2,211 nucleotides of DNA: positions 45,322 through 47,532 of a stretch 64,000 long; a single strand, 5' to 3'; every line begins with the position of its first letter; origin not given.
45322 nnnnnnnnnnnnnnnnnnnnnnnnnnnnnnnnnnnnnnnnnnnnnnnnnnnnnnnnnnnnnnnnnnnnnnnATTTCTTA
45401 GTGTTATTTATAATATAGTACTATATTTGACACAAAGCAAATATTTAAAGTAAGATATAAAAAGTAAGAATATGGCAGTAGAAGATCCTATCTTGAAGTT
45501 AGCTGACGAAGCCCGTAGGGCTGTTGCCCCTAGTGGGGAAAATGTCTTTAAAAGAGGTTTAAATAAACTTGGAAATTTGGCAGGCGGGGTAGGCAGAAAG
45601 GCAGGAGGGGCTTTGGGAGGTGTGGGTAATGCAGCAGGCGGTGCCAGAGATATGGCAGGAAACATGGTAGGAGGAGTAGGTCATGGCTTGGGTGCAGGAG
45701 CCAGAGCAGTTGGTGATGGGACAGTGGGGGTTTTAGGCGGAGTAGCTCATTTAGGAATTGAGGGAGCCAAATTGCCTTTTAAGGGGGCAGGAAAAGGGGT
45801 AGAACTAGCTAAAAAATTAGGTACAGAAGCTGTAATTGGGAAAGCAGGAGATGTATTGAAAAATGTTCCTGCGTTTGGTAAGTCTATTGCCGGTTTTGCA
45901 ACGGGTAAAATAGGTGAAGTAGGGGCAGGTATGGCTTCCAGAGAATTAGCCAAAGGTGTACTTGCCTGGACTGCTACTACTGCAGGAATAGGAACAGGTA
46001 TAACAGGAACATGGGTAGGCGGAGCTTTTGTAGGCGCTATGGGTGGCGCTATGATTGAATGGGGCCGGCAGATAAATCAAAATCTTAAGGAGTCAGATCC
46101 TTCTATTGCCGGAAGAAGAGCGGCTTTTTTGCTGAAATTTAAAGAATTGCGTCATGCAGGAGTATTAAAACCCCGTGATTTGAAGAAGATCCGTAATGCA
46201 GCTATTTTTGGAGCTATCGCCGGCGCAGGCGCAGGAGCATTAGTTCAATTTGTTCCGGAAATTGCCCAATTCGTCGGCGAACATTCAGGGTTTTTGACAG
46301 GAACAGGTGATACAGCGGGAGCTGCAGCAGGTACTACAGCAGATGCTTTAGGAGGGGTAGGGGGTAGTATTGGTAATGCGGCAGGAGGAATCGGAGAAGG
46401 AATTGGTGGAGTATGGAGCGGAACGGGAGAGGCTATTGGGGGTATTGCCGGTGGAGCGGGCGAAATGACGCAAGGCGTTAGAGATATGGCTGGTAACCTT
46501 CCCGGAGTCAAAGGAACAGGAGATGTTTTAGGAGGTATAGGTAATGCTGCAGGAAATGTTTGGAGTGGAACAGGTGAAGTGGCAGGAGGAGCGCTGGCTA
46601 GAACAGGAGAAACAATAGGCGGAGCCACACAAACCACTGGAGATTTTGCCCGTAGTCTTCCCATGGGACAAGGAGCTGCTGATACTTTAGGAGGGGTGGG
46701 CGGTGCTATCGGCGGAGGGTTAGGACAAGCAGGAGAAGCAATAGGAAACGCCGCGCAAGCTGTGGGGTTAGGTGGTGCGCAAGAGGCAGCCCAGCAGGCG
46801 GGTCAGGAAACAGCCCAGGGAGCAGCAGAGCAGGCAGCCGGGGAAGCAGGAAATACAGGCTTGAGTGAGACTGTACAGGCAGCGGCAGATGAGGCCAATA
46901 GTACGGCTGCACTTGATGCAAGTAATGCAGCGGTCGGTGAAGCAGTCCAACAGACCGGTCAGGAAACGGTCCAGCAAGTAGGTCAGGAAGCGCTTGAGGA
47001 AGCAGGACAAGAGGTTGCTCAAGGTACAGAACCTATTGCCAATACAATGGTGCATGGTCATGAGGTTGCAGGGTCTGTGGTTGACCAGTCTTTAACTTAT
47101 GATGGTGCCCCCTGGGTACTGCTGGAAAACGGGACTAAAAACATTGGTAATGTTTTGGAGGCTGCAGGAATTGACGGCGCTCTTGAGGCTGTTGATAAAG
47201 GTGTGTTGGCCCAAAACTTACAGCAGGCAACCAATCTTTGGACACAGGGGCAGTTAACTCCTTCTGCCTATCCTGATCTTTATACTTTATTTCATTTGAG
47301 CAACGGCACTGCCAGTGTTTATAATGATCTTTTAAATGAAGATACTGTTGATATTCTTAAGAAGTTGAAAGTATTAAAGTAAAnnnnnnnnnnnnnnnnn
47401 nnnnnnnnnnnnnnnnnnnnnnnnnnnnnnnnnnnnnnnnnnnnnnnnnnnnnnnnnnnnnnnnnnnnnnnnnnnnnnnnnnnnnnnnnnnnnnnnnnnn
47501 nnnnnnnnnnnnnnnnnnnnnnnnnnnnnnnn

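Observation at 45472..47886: Three-gene cluster: 636-aa Gly/Ala-rich repetitive protein, acidic Q/E-rich protein, and small Gly-rich TM peptide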

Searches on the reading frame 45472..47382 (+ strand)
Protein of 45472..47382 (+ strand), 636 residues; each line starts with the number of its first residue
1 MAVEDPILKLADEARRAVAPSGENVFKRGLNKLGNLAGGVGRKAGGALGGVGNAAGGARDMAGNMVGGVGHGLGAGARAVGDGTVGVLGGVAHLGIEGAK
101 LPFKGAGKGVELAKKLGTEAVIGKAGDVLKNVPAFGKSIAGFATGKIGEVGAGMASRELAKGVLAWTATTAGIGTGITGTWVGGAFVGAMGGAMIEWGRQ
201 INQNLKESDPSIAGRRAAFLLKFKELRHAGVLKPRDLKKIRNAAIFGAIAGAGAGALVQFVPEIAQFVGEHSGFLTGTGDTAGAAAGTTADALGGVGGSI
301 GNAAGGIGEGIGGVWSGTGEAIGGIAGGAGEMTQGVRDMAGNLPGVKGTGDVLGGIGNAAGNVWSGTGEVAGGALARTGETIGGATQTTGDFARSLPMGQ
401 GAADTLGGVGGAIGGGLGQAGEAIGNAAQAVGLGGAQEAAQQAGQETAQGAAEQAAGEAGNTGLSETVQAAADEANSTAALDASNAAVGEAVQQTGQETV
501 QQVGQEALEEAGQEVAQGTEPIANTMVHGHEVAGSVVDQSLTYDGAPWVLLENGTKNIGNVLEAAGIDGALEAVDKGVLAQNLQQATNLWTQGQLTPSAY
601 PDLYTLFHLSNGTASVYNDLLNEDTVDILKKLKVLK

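Call 4: search_protein_families(library=pfam, proteins=[window:45472-47382:+], max_evalue=0.1)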
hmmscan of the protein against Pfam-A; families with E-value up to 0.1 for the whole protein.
window:45472-47382:+ (636 aa): 0 families

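Call 7: find_homologous_proteins(query=window:45472-47379:+)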
Query window:45472-47379:+ (636 aa): 9 proteins with E <= 0.001 among 8000 candidates.
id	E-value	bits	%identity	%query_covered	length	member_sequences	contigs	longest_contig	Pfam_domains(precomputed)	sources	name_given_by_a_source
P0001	0.0e+0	1306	100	100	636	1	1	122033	-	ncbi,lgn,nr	ncbi:hypothetical protein HYS95_00990 [Candidatus Daviesbacteria bacterium]|nr:hypothetical protein 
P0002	1.1e-56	211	41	61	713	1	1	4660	-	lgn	-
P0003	4.5e-54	203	44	55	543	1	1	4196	-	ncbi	-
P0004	1.0e-52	198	43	44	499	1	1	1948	-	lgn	-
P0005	9.5e-50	188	39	58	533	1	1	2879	-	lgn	-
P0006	2.9e-49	187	41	64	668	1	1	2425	-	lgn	-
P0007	8.6e-49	185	41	59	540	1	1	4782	-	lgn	-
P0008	1.5e-44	171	37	66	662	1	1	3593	-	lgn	-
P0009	3.9e-14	71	45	17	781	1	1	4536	-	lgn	-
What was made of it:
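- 45472..47382 (+): 636-aa modular membrane-anchored glycine-repeat protein (HYS95_00990, Ca. Daviesbacteria). Call 7 gives a 100% match to an NCBI hypothetical protein and 8 homologues.
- Checked: Homologues at 37-45% identity exist (call 7).
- Homologues at 37-45% identity (call 7).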

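Call 8: search_protein_families(library=ncbifam, proteins=[window:45472-47379:+], max_evalue=0.1)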
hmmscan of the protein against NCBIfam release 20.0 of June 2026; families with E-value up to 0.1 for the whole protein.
window:45472-47379:+ (636 aa): 0 families

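Call 9: search_solved_structures(query=window:45472-47379:+, max_evalue=1)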
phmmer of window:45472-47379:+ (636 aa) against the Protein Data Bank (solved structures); distinct sequences matched with E-value up to 1: 0.

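Call 12: find_encoding_contigs(protein=P0002, flank=5000, max_places=3)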
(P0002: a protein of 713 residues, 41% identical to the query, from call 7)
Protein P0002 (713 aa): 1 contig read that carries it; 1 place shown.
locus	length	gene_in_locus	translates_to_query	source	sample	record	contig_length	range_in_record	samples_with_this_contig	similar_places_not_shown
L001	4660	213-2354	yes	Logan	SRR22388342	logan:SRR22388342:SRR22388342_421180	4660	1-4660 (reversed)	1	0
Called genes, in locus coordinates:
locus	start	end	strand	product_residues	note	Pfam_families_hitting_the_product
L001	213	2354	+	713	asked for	-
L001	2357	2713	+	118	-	-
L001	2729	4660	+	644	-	?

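Call 13: find_encoding_contigs(protein=P0007, flank=5000, max_places=3)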
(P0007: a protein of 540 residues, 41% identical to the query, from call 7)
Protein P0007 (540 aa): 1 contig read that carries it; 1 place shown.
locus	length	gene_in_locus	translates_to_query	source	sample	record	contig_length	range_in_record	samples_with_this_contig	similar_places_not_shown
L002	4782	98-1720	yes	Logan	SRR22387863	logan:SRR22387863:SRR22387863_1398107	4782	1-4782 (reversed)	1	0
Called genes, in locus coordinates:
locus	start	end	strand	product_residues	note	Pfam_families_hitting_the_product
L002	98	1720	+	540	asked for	-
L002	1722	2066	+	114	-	-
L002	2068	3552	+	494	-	PF13672:PP2C_2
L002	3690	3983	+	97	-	PF21956:DUF6922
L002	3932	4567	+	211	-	PF08843:AbiEii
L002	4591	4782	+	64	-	?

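Call 14: find_encoding_contigs(protein=P0009, flank=5000, max_places=3)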
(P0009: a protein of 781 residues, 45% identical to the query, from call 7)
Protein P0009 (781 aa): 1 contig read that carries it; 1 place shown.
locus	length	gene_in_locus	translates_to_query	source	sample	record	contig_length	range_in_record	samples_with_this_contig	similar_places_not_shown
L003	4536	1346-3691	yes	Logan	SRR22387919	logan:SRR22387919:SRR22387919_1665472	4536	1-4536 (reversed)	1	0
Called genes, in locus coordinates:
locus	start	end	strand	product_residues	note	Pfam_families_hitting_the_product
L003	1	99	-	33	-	?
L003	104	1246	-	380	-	PF07228:SpoIIE (faint), PF13672:PP2C_2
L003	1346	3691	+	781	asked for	-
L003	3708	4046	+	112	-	-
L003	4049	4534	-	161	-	?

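Call 30: search_protein_families(library=phrogs, proteins=[window:45472-47379:+], max_evalue=0.01)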
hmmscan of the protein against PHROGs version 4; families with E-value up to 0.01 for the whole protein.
window:45472-47379:+ (636 aa): 0 families

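Call 34: predict_structure(alignment_id=A1)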
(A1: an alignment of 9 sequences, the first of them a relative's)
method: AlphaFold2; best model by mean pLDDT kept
length: 636 residues; sequences in the alignment: 9
mean_pLDDT: 38.3   pTM: 0.22
mean pLDDT of the five models: 38.3, 37.1, 36.8, 36.5, 36.3
residues with pLDDT >= 90: 0; 70-90: 39; 50-70: 32; < 50: 565
segments of 3 or more residues with pLDDT < 50: 1-553, 564-570
pLDDT, mean of each block of 10 residues (from residue 1): 39 42 42 39 37 35 30 26 28 30 31 37 40 36 37 41 41 37 42 42 38 41 38 38 36 30 35 32 32 32 31 27 25 26 23 22 23 24 25 25 24 30 33 37 38 36 39 41 38 38 38 32 32 31 33 50 45 64 82 84 84 68 69 54
secondary structure, 60 per line:
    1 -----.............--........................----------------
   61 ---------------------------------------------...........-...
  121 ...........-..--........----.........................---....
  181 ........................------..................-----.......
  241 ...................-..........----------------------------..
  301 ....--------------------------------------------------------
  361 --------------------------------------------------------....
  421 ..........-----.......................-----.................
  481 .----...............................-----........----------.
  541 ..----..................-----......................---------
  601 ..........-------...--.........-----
elements in order: H6-18 H21-44 H106-116 H118-131 H139-144 H149-173 H177-204 H211-228 H234-259 H261-270 H299-304 H417-430 H436-458 H464-481 H486-516 H522-529 H547-564 H570-591 H601-610 H623-631
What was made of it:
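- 45952..46062 (+): Glycine-zipper hydrophobic hairpin (aa 161-197; G176, G179 and G188 invariant, G184 nearly so; Trp at 165, 180 and 197). Call 34: two helices broken at 174-176, at low confidence.
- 46321..46866 (+): Main Gly-rich hendecad tract (aa 284-465, about 31% Gly), disordered in the AF2 model. Call 34: pLDDT about 25.
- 47047..47379 (+): C-terminal head domain, window type (LTYDG............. ... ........), one of at least 4 interchangeable types. Call 34: pLDDT 82-84 over about aa 581-610.
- Closest known: Tetrabrachion-type hendecad stalks and 11-mer amphipathic repeats. Different: AF2 predicts coil (call 34).
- AF2 confidence for the 636-aa model is poor (mean pLDDT 38, call 34).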

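Call 48: search_protein_families(library=pfam, alignment_id=A5, max_evalue=0.05)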
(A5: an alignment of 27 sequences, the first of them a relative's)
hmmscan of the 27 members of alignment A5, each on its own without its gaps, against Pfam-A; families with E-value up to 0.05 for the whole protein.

A. member 1, P0001 (636 aa): 0 families

B. families by the number of members that match (of 27 scanned): 50 families (the first 25 are shown)
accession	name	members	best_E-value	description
PF06810.17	Phage_scaffold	7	1.8e-06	Phage capsid assembly scaffolding protein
PF08696.17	Dna2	5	0.01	DNA replication factor Dna2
PF07200.18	Mod_r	3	0.016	Modifier of rudimentary (Mod(r)) protein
PF25450.1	Rab11-FIP3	2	0.00016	Rab11-FIP3-like domain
PF04102.17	SlyX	2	0.0032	SlyX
PF15035.11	Rootletin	2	0.0063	Ciliary rootlet component, centrosome cohesion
PF23735.1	KIF9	2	0.0071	Kinesin-like protein KIF9 domain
PF02601.20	Exonuc_VII_L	2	0.012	Exonuclease VII, large subunit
PF05478.16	Prominin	2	0.031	Prominin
PF05531.17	NPV_P10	1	0.00022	Nucleopolyhedrovirus P10 protein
PF14662.11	KASH_CCD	1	0.00049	Coiled-coil region of CCDC155 or KASH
PF20379.3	DUF6674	1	0.0011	Family of unknown function (DUF6674)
PF16331.10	TolA_bind_tri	1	0.0013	TolA binding protein trimerisation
PF12808.12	Mto2_bdg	1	0.0024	Micro-tubular organiser Mto1 C-term Mto2-binding region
PF06156.18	YabA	1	0.0031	Initiation control protein YabA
PF13436.11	Gly-zipper_OmpA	1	0.0051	Glycine-zipper domain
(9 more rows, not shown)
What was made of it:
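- On Pfam glycine-zipper families (PF13436, PF13488, PF13441, PF05433): Call 48: 1 of 27 members at E 0.005.
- One member matches Gly-zipper_OmpA at E 0.005 (call 48). Seven family members hit Pfam Phage_scaffold, best E 1.8e-6 (call 48).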

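Call 64: fold_search(model_id=the predicted structure, library=pdb)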
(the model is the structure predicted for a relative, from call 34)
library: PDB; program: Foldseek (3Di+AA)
matches with E <= 10: 18; with E <= 0.001: 0
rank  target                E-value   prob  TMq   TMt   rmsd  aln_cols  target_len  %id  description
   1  5buo_A                2.0e+00  0.12  0.10  0.27  17.2       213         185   14  A receptor molecule (released 2016-07-13)
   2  3umh                  2.3e+00  0.12  0.09  0.27  16.5       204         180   13  X-ray structure of the E2 domain of the human amyloid precursor protein (APP) in complex with cadmium (released 2012-01-25)
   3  8e0m_L                2.4e+00  0.10  0.07  0.21  11.7       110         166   19  Homotrimeric variant of tcTRP9, BGL15 (released 2023-04-12)
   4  8qu8_D                3.4e+00  0.10  0.13  0.11  12.6       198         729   14  PROTAC-mediated complex of KRAS with VHL/Elongin-B/Elongin-C/Cullin-2/Rbx1 (released 2023-12-06)
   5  3umi                  3.4e+00  0.09  0.09  0.27  17.4       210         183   13  X-ray structure of the E2 domain of the human amyloid precursor protein (APP) in complex with zinc (released 2012-01-25)
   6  3umk                  5.0e+00  0.08  0.09  0.27  16.1       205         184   15  X-ray structure of the E2 domain of the human amyloid precursor protein (APP) in complex with copper (released 2012-01-25)
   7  8e0o_A                5.2e+00  0.11  0.07  0.26  10.6        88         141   20  Heterotrimeric variant of tcTRP9, hetBGL03-15-18 (released 2023-04-12)
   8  8e12_B                6.9e+00  0.09  0.08  0.25  10.2        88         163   15  Homotrimeric variant of tcTRP9, BGL14 (released 2023-04-12)
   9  8e12_A                7.7e+00  0.08  0.08  0.24  10.3        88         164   18  Homotrimeric variant of tcTRP9, BGL14 (released 2023-04-12)
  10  6xr1                  7.7e+00  0.04  0.09  0.10  16.0       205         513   16  Computationally designed right-handed alpha/alpha single-chain toroid with 9 repeats (released 2021-07-14)
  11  1x0t                  8.2e+00  0.08  0.06  0.24   6.7        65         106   18  Crystal structure of ribonuclease P protein Ph1601p from Pyrococcus horikoshii OT3 (released 2005-11-15)
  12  1ib1_A                8.2e+00  0.06  0.06  0.14  11.1       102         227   14  CRYSTAL STRUCTURE OF THE 14-3-3 ZETA:SEROTONIN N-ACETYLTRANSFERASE COMPLEX (released 2001-05-02)
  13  5tpt_B                8.2e+00  0.05  0.09  0.26  17.6       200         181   12  The Crystal Structure of Amyloid Precursor-Like Protein 2 (APLP2) E2 Domain (released 2018-06-06)
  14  5cwn                  8.6e+00  0.08  0.08  0.19  10.6        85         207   13  Crystal structure of de novo designed helical repeat protein DHR71 (released 2015-12-16)
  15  3nf1                  8.6e+00  0.04  0.07  0.12  11.3       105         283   17  Crystal structure of the TPR domain of kinesin light chain 1 (released 2011-05-25)
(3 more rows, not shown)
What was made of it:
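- Tried and rejected: The 636-aa model against PDB was meaningless (call 64).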

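Call 76: search_protein_families(library=padloc, proteins=[window:45472-47379:+], max_evalue=0.001)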
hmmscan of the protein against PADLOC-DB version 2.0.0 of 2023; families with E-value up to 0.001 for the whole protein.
window:45472-47379:+ (636 aa): 0 families

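Call 94: list_cluster_members(proteins=[P0003, P0021, P0040, P0043, P0047, P0051, P0053, P0031, P0054, P0064])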
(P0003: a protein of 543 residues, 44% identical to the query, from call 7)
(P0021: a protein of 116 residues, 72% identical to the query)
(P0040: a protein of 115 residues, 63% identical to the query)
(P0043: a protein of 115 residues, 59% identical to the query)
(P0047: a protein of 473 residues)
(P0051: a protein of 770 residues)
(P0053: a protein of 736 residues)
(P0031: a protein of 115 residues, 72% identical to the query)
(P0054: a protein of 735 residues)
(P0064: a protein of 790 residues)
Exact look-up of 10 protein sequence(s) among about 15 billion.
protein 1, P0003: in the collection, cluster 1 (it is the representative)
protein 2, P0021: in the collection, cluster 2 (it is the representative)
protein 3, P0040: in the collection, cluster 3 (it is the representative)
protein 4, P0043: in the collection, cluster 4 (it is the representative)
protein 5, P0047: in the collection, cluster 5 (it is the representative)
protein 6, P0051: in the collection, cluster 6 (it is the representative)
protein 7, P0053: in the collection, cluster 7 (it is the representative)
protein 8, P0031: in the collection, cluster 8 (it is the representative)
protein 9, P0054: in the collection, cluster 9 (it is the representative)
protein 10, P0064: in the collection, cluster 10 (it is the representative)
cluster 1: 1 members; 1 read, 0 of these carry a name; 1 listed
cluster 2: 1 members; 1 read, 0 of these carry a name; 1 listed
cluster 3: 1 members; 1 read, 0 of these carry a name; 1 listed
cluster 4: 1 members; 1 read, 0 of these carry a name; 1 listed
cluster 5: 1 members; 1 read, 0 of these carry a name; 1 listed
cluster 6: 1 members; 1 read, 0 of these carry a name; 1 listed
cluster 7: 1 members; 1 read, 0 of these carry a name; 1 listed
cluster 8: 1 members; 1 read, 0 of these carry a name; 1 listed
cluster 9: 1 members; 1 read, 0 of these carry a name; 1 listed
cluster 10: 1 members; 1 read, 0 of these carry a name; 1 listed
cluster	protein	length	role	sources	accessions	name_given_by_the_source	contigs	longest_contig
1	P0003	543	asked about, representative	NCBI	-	-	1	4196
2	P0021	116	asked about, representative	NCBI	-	-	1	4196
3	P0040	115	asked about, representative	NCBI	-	-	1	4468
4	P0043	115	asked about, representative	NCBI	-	-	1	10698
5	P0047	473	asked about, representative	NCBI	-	-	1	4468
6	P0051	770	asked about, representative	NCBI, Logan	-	-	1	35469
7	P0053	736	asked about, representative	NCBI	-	-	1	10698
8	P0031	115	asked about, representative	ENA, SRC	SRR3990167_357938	-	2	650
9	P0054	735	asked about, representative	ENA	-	-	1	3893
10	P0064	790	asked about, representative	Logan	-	-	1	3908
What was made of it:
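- Tried and rejected: No source names are given (call 94).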

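Call 95: search_protein_families(library=ncbifam, alignment_id=A5, max_evalue=0.01)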
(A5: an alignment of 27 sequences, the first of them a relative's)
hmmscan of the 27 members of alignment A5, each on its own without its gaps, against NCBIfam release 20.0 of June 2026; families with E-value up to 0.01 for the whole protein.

A. member 1, P0001 (636 aa): 0 families

B. families by the number of members that match (of 27 scanned): 23 families
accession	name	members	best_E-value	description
TIGR03752.1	conj_TIGR03752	3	0.00052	TIGR03752 family integrating conjugative element protein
NF045487.1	ASRP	3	0.00067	archaea-specific SMC-related protein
NF033928.1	alph_xenorhab_A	2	1.6e-06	alpha-xenorhabdolysin family binary toxin subunit A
TIGR02168.1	SMC_prok_B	2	0.0006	chromosome segregation protein SMC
TIGR04211.1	SH3_and_anchor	2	0.00065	TIGR04211 family SH3 domain-containing protein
TIGR00996.1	Mtu_fam_mce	2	0.0019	MCE family protein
TIGR04523.1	Mplasa_alph_rch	2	0.002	helix-rich protein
TIGR04320.1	Surf_Exclu_PgrA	1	7e-05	SEC10/PgrA surface exclusion domain-containing protein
NF033885.1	conj_TraP_IncI1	1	0.00017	conjugal transfer protein TraP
TIGR03545.1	TIGR03545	1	0.00036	TIGR03545 family protein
NF047362.1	CT392_fam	1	0.00057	CT392 family protein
NF043058.1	T4SS_LegC2C7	1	0.00074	LegC2/C7 family Dot/Icm T4SS effector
NF047515.1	SpiroCoCo_C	1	0.0011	SpiroCoCo family coiled-coil protein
NF003413.0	PRK04778.1-7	1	0.0012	septation ring formation regulator EzrA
NF050102.1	DivIVA_Wag31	1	0.0021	DivIVA-like cell division protein Wag31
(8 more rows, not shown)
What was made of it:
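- Coiled-coil matches include EzrA, DivIVA and GpsB at noise level (call 95).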
